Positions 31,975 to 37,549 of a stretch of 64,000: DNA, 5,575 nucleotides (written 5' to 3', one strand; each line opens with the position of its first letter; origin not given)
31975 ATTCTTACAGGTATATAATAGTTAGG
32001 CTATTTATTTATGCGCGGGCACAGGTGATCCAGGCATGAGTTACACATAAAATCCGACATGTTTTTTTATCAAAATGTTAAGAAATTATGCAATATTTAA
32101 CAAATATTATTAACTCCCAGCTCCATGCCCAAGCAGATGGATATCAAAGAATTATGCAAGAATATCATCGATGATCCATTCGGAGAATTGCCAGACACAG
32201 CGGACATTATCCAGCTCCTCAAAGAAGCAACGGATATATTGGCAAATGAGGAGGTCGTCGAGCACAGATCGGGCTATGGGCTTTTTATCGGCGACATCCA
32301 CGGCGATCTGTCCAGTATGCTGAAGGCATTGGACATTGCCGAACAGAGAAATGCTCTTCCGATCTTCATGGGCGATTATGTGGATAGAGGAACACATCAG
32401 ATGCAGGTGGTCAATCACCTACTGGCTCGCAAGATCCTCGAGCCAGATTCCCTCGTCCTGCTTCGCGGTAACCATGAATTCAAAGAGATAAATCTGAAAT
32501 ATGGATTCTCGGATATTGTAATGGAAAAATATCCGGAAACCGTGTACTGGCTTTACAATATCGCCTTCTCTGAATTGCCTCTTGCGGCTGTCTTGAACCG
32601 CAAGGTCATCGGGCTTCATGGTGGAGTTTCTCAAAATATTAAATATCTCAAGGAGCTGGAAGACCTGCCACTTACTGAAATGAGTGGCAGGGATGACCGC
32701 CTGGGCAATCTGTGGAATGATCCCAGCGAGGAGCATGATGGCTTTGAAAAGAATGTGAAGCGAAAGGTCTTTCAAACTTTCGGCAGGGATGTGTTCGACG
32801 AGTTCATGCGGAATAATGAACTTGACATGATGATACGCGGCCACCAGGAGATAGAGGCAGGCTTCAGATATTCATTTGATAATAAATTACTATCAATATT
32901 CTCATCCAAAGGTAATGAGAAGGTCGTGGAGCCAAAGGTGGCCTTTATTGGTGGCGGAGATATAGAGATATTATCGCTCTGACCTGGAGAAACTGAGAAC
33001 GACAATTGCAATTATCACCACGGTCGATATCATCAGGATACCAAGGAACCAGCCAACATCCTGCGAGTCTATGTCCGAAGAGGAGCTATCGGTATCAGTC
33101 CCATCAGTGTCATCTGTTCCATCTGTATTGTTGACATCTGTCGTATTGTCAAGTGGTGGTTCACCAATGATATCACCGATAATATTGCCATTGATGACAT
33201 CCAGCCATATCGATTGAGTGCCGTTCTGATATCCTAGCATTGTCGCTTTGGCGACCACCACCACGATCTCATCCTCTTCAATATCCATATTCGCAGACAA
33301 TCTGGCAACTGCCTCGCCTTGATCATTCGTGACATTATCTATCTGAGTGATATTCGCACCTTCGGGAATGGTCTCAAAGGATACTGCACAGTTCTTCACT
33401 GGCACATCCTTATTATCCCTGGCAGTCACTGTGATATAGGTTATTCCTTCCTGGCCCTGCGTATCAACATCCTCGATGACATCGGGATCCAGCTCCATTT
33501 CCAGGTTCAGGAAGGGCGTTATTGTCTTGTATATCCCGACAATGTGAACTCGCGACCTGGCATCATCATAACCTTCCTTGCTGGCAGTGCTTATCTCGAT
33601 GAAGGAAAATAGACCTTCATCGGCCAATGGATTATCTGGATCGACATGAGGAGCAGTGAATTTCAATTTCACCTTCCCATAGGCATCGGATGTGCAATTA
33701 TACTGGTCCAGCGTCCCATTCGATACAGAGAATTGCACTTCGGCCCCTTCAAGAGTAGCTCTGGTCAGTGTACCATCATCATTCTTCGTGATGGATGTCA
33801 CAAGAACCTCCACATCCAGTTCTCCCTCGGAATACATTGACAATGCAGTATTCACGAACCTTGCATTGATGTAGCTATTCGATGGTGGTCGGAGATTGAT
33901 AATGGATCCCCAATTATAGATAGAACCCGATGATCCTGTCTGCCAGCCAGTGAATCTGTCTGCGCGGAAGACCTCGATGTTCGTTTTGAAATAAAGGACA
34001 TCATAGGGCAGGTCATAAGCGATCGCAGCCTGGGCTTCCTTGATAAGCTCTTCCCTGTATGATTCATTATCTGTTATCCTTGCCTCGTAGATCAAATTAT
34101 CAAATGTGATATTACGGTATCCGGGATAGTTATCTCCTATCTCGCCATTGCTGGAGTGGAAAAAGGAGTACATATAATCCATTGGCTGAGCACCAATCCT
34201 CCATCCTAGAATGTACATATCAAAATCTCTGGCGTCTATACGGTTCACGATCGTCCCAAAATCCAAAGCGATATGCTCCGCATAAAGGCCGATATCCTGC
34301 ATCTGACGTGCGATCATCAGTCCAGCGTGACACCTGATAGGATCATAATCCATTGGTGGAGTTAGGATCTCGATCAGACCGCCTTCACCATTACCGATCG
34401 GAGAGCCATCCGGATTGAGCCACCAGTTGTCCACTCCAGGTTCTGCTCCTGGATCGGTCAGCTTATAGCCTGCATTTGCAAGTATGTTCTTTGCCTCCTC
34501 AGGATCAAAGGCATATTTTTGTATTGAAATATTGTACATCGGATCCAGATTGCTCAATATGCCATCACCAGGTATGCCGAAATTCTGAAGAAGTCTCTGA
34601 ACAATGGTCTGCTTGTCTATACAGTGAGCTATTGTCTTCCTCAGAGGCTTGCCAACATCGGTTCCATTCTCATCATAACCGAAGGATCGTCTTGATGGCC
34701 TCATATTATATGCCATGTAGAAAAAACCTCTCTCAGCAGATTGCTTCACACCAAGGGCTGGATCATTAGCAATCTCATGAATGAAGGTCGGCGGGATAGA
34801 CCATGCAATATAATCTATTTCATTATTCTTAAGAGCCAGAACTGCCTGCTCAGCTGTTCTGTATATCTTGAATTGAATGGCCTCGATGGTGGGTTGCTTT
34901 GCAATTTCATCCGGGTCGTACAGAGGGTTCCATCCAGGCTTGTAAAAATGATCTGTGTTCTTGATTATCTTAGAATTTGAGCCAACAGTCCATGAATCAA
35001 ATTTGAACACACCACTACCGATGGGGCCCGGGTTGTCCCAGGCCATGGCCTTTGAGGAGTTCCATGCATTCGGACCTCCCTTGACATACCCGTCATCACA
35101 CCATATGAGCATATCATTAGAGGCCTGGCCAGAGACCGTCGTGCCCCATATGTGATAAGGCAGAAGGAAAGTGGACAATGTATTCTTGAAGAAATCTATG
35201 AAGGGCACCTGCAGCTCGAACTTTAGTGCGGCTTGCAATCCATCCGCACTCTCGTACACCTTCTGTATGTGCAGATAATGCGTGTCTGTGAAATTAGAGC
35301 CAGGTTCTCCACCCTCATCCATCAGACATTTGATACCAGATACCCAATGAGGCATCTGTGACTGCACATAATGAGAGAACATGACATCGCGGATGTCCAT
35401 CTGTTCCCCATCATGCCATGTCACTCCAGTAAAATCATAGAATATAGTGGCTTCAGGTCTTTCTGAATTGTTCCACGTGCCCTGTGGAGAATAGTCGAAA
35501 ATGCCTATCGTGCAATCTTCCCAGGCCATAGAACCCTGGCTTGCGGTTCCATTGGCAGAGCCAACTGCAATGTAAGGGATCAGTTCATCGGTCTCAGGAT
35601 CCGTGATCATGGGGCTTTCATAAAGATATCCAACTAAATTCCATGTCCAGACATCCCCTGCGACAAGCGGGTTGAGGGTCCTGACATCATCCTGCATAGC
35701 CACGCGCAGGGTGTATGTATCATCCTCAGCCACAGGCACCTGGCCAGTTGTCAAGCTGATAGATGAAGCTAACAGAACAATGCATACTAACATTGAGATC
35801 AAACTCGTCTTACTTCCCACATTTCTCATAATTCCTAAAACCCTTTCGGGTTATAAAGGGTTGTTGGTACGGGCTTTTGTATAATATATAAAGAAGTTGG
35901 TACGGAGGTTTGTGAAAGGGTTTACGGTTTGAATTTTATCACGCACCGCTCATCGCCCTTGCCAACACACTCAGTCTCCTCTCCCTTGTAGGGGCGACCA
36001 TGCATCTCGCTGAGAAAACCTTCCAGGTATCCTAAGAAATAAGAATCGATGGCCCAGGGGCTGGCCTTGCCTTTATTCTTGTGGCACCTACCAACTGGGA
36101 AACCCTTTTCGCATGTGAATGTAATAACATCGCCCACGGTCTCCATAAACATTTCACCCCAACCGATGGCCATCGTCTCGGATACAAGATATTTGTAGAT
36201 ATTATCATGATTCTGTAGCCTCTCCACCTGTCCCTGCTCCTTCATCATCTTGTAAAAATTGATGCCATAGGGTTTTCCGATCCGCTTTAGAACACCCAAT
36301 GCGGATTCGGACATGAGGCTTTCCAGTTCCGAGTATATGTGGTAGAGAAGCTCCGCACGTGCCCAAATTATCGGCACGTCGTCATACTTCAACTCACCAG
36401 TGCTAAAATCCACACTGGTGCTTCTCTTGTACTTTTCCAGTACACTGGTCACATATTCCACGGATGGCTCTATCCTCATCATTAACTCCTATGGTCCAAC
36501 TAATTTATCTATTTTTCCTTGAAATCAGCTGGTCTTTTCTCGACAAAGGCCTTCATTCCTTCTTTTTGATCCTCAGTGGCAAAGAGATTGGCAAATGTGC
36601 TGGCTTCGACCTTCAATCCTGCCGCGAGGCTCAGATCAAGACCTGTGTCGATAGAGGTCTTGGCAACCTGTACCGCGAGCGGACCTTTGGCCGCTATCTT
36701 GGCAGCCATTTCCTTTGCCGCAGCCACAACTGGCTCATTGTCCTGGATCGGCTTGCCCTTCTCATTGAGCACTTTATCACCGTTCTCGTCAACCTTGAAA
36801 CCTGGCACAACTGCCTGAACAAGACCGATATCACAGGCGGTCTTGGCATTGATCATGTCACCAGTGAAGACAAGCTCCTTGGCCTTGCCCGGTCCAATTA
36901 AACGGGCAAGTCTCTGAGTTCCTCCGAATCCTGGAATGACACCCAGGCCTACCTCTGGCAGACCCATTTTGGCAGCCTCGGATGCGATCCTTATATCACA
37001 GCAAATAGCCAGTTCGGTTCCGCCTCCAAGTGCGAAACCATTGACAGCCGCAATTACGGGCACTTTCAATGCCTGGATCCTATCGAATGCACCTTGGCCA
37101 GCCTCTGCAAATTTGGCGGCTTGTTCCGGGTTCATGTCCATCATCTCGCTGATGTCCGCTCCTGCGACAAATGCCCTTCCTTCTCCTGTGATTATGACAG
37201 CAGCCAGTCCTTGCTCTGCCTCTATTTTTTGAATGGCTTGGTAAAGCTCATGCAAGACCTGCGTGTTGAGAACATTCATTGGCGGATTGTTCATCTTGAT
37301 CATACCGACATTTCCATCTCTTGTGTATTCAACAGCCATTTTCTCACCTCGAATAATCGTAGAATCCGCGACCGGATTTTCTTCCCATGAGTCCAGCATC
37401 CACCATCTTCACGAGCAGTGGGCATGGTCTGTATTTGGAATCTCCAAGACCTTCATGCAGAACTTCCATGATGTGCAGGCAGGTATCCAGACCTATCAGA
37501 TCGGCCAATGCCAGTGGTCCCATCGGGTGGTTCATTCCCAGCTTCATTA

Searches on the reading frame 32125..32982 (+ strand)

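Call 22: search_protein_families(library=pfam, proteins=[window:32125-32982:+], max_evalue=0.00001)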
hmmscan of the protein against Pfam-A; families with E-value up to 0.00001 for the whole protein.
window:32125-32982:+ (285 aa): 1 family
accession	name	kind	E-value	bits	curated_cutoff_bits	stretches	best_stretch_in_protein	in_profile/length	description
PF00149.33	Metallophos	-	8.2e-23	82.3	21.5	1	53-241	4-188/191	Calcineurin-like phosphoesterase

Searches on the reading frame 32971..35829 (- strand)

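Call 22: search_protein_families(library=pfam, proteins=[window:32971-35829:-], max_evalue=0.00001)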
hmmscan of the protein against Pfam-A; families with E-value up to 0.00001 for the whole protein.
window:32971-35829:- (952 aa): 2 families
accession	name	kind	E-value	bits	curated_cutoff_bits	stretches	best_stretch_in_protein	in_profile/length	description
PF00496.27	SBP_bac_5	-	2.6e-45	155.6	32.4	1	135-562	26-366/368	Bacterial extracellular solute-binding proteins, family 5 Middle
PF02369.22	Big_1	-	3.8e-08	33.8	34.9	0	799-847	21-69/93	Bacterial Ig-like domain (group 1)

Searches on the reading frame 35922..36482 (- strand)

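Call 24: search_protein_families(library=pfam, proteins=[window:35922-36482:-], max_evalue=0.00001)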
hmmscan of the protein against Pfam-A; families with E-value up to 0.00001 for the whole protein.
window:35922-36482:- (186 aa): 1 family
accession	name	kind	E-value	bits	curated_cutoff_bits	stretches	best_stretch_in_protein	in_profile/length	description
PF02830.23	V4R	-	6.4e-09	36.2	31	1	151-186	27-62/62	V4R domain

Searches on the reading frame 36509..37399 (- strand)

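Call 24: search_protein_families(library=pfam, proteins=[window:36509-37399:-], max_evalue=0.00001)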
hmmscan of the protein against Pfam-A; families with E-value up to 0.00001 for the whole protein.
window:36509-37399:- (296 aa): 2 families
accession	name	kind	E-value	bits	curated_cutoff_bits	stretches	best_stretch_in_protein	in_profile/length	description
PF00378.25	ECH_1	-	1.2e-66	225.1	27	2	28-207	3-183/251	Enoyl-CoA hydratase/isomerase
PF16113.10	ECH_2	-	6.8e-36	124.9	27.2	1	31-207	1-181/335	Enoyl-CoA hydratase/isomerase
